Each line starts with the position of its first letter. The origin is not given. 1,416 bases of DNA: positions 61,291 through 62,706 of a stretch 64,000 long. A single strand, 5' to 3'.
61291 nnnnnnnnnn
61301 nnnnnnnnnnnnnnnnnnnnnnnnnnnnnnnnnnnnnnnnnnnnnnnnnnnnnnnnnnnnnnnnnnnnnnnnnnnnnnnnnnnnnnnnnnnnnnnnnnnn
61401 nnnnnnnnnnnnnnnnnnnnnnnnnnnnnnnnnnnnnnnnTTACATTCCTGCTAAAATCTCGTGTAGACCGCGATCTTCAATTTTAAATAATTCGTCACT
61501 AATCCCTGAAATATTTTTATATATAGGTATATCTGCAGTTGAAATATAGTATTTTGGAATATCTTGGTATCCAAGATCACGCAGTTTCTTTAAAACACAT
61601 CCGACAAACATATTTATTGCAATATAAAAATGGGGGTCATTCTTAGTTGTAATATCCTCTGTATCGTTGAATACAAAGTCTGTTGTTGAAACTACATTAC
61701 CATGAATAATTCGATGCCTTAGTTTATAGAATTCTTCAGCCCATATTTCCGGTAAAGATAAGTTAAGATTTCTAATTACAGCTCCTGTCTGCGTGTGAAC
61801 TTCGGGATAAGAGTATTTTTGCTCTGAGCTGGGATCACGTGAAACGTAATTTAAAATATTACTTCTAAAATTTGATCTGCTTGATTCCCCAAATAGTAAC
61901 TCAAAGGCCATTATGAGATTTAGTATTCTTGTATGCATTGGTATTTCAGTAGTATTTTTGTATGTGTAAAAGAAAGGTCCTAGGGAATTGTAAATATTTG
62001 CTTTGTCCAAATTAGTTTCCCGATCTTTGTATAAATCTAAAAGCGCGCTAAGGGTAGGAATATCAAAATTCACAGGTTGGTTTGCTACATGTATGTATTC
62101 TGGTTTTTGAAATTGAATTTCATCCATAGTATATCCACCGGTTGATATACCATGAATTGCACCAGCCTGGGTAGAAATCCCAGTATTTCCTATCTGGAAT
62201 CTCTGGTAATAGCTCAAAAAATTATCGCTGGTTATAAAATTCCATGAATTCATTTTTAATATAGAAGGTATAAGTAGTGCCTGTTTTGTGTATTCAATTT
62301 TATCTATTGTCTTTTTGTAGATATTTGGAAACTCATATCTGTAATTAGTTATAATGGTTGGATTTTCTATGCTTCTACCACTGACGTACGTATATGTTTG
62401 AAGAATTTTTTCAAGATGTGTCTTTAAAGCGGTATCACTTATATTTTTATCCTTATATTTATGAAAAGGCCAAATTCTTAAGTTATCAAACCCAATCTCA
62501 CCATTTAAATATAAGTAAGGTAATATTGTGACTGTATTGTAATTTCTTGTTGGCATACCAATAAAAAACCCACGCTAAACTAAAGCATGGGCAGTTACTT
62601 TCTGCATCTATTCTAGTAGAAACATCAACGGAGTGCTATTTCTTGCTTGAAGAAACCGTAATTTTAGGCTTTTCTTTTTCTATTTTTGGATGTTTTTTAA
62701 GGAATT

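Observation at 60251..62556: Candidate defence island: HEPN-motif protein, HNH endonuclease and ANT(2'')-like nucleotidyltransferase in one co-directional block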

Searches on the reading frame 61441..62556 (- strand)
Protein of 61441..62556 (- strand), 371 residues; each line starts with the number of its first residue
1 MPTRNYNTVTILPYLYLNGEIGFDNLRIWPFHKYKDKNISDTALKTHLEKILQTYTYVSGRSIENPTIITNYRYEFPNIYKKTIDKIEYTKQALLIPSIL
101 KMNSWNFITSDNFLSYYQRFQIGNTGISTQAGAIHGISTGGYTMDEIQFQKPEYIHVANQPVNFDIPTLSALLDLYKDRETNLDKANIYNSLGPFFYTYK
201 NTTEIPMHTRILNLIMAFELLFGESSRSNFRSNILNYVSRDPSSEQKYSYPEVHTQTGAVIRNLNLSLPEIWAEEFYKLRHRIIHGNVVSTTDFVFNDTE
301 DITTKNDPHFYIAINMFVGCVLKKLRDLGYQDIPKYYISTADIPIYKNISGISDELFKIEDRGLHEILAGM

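Call 3: search_protein_families(library=pfam, proteins=[window:61441-62556:-], max_evalue=0.1)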
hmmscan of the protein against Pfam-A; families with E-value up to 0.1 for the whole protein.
window:61441-62556:- (371 aa): 0 families

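Call 4: search_protein_families(library=padloc, proteins=[window:61441-62556:-], max_evalue=1)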
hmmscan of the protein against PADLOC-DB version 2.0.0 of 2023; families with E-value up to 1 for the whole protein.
window:61441-62556:- (371 aa): 0 families

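Call 5: find_homologous_proteins(query=window:61441-62556:-, max_evalue=0.001)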
Query window:61441-62556:- (371 aa): 50 proteins with E <= 0.001 among 2339 candidates.
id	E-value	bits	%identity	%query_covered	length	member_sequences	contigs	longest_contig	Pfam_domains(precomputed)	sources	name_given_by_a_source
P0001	3.8e-249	844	100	100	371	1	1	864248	-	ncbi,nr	ncbi:hypothetical protein GF360_01595 [candidate division WWE3 bacterium]|nr:hypothetical protein [c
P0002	6.4e-142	491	58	100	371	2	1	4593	-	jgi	jgi:hypothetical protein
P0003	5.0e-135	468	56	100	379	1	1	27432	-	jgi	jgi:hypothetical protein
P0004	6.9e-135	468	56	100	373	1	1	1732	-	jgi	-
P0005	2.4e-102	361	48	99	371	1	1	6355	-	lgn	-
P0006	3.1e-102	360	49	98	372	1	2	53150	-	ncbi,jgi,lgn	ncbi:MAG: hypothetical protein ACOX6N_03450 [Patescibacteria group bacterium]|jgi:hypothetical prote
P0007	3.6e-101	357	49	99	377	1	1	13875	-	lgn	-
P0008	2.1e-100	354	49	96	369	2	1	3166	-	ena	-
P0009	2.2e-100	354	49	96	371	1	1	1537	-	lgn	-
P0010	1.1e-99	352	48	97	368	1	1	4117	-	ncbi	-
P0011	1.4e-99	352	48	98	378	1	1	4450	-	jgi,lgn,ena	-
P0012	1.9e-99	351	47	99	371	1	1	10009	-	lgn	-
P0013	1.9e-99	351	46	99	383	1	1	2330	-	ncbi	-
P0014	4.1e-98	347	49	98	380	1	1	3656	-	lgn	-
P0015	5.8e-98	346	47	95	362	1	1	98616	-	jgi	-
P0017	1.7e-97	345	46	99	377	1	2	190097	-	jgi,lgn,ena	-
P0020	1.1e-95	339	47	99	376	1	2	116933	-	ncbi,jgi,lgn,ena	ncbi:MAG: hypothetical protein WC851_00275 [Candidatus Shapirobacteria bacterium]|jgi:hypothetical p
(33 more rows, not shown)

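Call 6: search_protein_families(library=ncbifam, proteins=[window:61441-62556:-], max_evalue=1)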
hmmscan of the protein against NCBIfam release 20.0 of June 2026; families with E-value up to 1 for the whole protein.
window:61441-62556:- (371 aa): 0 families

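Call 7: search_protein_families(library=phrogs, proteins=[window:61441-62556:-], max_evalue=1)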
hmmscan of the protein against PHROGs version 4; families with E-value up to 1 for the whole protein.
window:61441-62556:- (371 aa): 1 family
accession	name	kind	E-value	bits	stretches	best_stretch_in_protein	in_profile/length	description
phrog_876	-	transcription regulation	0.066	13.7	1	244-362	124-233/239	transcriptional repressor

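Call 9: find_encoding_contigs(protein=P0017, flank=6000, max_places=2)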
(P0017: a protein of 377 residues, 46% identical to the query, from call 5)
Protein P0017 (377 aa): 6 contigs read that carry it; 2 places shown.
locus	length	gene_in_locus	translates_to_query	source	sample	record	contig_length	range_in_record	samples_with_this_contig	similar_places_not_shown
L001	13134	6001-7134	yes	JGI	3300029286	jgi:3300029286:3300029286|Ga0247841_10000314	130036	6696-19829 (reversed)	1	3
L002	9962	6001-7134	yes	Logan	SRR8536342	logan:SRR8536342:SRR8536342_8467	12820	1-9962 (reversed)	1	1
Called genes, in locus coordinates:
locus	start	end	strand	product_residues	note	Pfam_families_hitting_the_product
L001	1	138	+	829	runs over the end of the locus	PF01326:PPDK_N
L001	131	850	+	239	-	PF01966:HD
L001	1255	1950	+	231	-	PF01177:Asp_Glu_race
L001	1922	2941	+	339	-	PF02016:Peptidase_S66, PF17676:Peptidase_S66C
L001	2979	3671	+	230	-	-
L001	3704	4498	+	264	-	PF01555:N6_N4_Mtase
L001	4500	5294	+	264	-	PF15515:MvaI_BcnI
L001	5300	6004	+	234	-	-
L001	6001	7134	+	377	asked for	-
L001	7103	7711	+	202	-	PF13489:Methyltransf_23, PF07021:MetW (faint), PF13847:Methyltransf_31 (faint), PF08241:Methyltransf_11, PF08242:Methyltransf_12 (faint), PF13649:Methyltransf_25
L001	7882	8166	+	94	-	PF04956:TrbC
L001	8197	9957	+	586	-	PF04610:TrbL (faint)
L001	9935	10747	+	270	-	-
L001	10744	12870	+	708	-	PF01935:DUF87, PF12846:AAA_10, PF13401:AAA_22 (faint), PF19044:P-loop_TraG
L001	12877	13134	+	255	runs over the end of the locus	PF01551:Peptidase_M23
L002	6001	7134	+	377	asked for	-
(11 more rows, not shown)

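Call 10: find_encoding_contigs(protein=P0020, flank=6000, max_places=2)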
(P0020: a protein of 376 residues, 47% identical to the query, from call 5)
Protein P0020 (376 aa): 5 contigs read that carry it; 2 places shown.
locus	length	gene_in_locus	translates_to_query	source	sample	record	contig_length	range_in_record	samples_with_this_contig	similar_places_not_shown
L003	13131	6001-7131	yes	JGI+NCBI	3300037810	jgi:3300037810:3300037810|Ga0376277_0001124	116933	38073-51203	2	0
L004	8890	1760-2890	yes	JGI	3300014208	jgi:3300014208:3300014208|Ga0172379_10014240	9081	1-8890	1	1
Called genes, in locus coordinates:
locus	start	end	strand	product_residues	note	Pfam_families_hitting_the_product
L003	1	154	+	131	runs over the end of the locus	PF00293:NUDIX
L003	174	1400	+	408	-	PF13231:PMT_2 (weak)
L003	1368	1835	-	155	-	PF00300:His_Phos_1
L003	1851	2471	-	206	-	PF00702:Hydrolase, PF13419:HAD_2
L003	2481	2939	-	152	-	-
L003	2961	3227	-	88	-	-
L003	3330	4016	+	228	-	-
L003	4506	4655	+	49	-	PF01381:HTH_3 (weak)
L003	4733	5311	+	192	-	-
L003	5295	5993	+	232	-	-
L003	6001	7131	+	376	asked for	-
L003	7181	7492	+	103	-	-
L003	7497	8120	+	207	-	-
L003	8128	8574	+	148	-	-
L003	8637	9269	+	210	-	-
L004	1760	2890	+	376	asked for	-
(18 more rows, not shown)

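Call 11: find_related_loci(query=A1, collection=genome_contigs, flank=8000)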
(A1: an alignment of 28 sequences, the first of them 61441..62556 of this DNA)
Query A1 (371 aa) in genome_contigs; peptide patterns used: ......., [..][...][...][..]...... (x = any residue, [..] = any of these).
57 stretches matched a pattern; 7 encode a relative of the query (tblastn E <= 1e-3); 7 distinct loci.
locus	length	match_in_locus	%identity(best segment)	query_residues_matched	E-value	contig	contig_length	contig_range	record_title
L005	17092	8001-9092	49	6-369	2e-108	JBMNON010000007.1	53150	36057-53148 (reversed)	MAG: Patescibacteria group bacterium isolate SBF912SR5HQ0001 scaffold_635_c1, whole genome shotgun sequence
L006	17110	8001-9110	47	2-369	1e-103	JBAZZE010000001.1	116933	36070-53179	MAG: Candidatus Shapirobacteria bacterium isolate SO_2017_GW1_99 NODE_1124_length_116933_cov_2.336293_OW334_2017, whole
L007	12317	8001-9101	46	4-368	3e-102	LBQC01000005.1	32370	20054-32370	MAG: Candidatus Roizmanbacteria bacterium GW2011_GWA2_35_19 UR68_C0005, whole genome shotgun sequence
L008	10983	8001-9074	45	1-359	3e-96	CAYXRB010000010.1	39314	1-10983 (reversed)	MAG TPA_asm: uncultured Pseudomonadales bacterium isolate SRP239243_co2_211 genome assembly, contig: NODE_1384_length_39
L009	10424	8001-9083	44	1-361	2e-95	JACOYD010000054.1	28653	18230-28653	MAG: Candidatus Microgenomates bacterium isolate NC_groundwater_170_Ag_S-0.1um_42_15 S4_GD2017_2_S1_scaffold_2482, whole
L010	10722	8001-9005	38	1-334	6e-67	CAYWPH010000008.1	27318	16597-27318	MAG TPA_asm: uncultured Gammaproteobacteria bacterium isolate SRP302447_co3_825 genome assembly, contig: NODE_4741_lengt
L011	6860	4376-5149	40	78-334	5e-53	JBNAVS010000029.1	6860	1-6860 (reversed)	MAG: Microgenomates group bacterium isolate Kamch4342-D-MF-044 bin36_IDBA_re-assembly_contigs.fa-29, whole genome shotgu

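Call 13: find_related_loci(query=A1, collection=metagenome_contigs, flank=8000)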
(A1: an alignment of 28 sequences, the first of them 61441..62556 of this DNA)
Query A1 (371 aa) in metagenome_contigs; peptide patterns used: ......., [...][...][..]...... (x = any residue, [..] = any of these).
294 stretches matched a pattern; 24 encode a relative of the query (tblastn E <= 1e-3); 24 distinct loci.
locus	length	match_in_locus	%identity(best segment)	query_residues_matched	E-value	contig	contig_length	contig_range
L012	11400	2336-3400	47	6-359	7e-105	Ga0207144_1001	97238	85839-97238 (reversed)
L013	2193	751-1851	48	4-368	1e-108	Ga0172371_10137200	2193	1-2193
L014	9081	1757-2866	47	2-369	2e-103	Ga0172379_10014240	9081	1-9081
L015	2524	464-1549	47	1-360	1e-106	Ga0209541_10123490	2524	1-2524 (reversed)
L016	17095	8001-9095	46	8-369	4e-102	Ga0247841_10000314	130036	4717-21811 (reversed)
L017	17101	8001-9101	46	4-368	6e-102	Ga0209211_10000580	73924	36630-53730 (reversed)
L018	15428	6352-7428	43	1-359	9e-94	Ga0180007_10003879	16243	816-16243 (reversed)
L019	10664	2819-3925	44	1-368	9e-93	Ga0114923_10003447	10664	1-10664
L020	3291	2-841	50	83-360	2e-84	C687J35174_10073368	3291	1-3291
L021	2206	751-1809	41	4-359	2e-77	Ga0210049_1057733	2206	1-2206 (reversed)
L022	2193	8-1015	41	21-359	5e-72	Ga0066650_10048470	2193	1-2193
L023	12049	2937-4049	35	4-371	2e-69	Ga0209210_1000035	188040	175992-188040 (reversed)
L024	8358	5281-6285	39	1-334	2e-68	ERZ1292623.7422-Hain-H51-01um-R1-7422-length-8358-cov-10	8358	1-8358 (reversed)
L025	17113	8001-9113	35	4-371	6e-67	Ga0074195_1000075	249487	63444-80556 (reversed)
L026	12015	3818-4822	38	1-334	2e-66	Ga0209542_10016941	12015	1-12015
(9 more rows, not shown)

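Call 26: predict_structure(alignment_id=A1)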
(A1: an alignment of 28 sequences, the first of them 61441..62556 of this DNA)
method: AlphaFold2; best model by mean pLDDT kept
length: 371 residues; sequences in the alignment: 28
mean_pLDDT: 88.0   pTM: 0.88
mean pLDDT of the five models: 88.0, 87.9, 86.9, 86.2, 84.9
residues with pLDDT >= 90: 210; 70-90: 140; 50-70: 13; < 50: 8
segments of 3 or more residues with pLDDT < 50: 1-3, 132-136
pLDDT, mean of each block of 10 residues (from residue 1): 68 93 93 94 94 90 91 88 91 96 85 90 78 49 83 87 94 93 95 96 89 96 86 92 89 86 93 93 84 85 83 95 97 93 81 84 83 79
secondary structure, 60 per line:
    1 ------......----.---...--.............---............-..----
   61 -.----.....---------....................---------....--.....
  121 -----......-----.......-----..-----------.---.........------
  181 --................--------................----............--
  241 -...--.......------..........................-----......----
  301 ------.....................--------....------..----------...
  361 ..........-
elements in order: E7-12 E21-23 E26-30 H31-38 H42-53 E67-71 H81-100 H110-113 E116-120 E126-131 E137-143 H166-174 H183-198 H207-222 H227-238 E247-253 E260-267 H268-285 H291-294 H309-327 E336-339 E358-361 H362-370

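Call 30: find_encoding_contigs(protein=P0003, flank=6000, max_places=2)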
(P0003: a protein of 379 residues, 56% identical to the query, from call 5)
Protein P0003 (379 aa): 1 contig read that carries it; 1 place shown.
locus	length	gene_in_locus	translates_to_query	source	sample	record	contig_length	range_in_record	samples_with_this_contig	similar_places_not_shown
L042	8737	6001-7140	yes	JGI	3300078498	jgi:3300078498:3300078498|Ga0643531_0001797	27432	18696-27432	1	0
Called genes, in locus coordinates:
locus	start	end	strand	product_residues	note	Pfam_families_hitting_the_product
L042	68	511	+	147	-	PF01451:LMWPc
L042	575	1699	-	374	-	PF00145:DNA_methylase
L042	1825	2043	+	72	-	-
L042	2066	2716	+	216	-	-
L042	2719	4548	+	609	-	-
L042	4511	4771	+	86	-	PF03118:RNA_pol_A_CTD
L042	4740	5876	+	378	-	PF04545:Sigma70_r4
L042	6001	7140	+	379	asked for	-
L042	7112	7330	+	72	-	-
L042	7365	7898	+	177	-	-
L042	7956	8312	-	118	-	-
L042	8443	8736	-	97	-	?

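Call 31: find_encoding_contigs(protein=P0002, flank=6000, max_places=2)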
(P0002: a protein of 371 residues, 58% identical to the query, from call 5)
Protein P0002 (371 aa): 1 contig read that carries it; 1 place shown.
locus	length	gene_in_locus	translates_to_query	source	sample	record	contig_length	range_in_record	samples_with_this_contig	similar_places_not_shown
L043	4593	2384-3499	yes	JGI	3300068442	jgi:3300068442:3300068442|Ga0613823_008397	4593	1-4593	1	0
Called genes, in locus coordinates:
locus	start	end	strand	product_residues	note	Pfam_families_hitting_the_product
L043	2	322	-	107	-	?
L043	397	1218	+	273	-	-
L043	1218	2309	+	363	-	-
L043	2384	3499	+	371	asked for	-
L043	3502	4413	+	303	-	-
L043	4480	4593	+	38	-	?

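Call 33: fold_search(model_id=the predicted structure, library=pdb)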
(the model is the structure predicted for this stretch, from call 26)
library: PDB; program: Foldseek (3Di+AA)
matches with E <= 10: 59; with E <= 0.001: 0
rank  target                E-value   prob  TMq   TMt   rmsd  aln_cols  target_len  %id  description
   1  7ryz_A                1.0e+00  0.05  0.12  0.08  22.1       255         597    9  Structure of the complex of LBD-TMD part of AMPA receptor GluA2 with auxiliary subunit GSG1L bound to agonist quisqual (released 2021-10-27)
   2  7ca3_B                1.2e+00  0.03  0.12  0.08  29.8       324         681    9  Cryo-EM structure of human GABA(B) receptor bound to the positive allosteric modulator rac-BHFF (released 2020-11-11)
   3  3rau_B                1.6e+00  0.07  0.19  0.20  14.4       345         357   10  Crystal structure of the HD-PTP Bro1 domain (released 2011-09-14)
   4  7c7s_B                1.7e+00  0.04  0.14  0.09  27.4       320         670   12  Cryo-EM structure of the CGP54626-bound human GABA(B) receptor in inactive state. (released 2020-07-01)
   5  7c7q_B                1.8e+00  0.04  0.14  0.09  26.9       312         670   10  Cryo-EM structure of the baclofen/BHFF-bound human GABA(B) receptor in active state (released 2020-07-01)
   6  3rau_A                2.3e+00  0.03  0.17  0.17  19.7       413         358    9  Crystal structure of the HD-PTP Bro1 domain (released 2011-09-14)
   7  5e3v                  2.3e+00  0.02  0.09  0.10  20.9       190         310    9  Truncated X-ray crystal structure of Adenylosuccinate Lyase from Salmonella typhimurium (released 2016-10-05)
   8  5mk0_C                2.6e+00  0.05  0.19  0.20  14.4       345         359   10  Crystal structure of the His Domain Protein Tyrosine Phosphatase (HD-PTP/PTPN23) Bro1 domain (Endofin peptide complex) (released 2017-08-16)
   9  5crv_B                2.9e+00  0.04  0.18  0.18  16.2       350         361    8  Crystal structure of the Bro domain of HD-PTP in a complex with the core region of STAM2 (released 2016-02-24)
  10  6uoa_A                3.2e+00  0.04  0.17  0.11  24.6       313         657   10  Human metabotropic GABA(B) receptor in its intermediate state 1 (released 2020-06-10)
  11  6w2y_B                3.2e+00  0.04  0.17  0.10  23.7       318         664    8  CryoEM Structure of GABAB1b Homodimer (released 2020-07-01)
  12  6bwk                  3.2e+00  0.01  0.08  0.10  17.4       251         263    8  Crystal structure of the human MLKL pseudokinase domain T357E/S358E mutant (released 2018-06-27)
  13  7rz9_A                3.4e+00  0.01  0.08  0.04  19.6       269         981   11  Structure of the complex of AMPA receptor GluA2 with auxiliary subunit GSG1L in the apo state (released 2021-10-27)
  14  6w2x_B                3.9e+00  0.03  0.15  0.09  25.5       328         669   11  CryoEM Structure of Inactive GABAB Heterodimer (released 2020-07-01)
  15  5akm_A                3.9e+00  0.01  0.10  0.15  18.5       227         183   13  THE CRYSTAL STRUCTURE OF I-DMOI G20S IN COMPLEX WITH ITS TARGET DNA IN THE PRESENCE OF 2MM MG (released 2015-06-17)
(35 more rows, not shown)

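Call 37: search_protein_families(library=pfam, alignment_id=A1, max_evalue=1)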
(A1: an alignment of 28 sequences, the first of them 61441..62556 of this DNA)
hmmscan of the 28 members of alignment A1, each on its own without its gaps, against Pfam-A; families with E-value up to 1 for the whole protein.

A. member 1, window:61441-62556:- (371 aa): 0 families

B. families by the number of members that match (of 28 scanned): 8 families
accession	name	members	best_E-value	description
PF13877.11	RPAP3_C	1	0.0014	Potential Monad-binding region of RPAP3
PF13114.12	RecO_N_2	1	0.0052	RecO N terminal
PF22418.2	EhRGS-RhoGEF_PH-like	1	0.036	EhRGS-RhoGEF PH domain-like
PF14764.12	SPG48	1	0.054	AP-5 complex subunit, vesicle trafficking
PF21472.2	gp6_C-domII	1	0.14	Baseplate structural protein gp6, C-terminal domain II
PF20445.3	RHS_N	1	0.18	Retrotransposon hot spot proteins N-terminal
PF18739.6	HEPN_Apea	1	0.56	Apea-like HEPN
PF18735.6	HEPN_RiboL-PSP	1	0.95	RiboL-PSP-HEPN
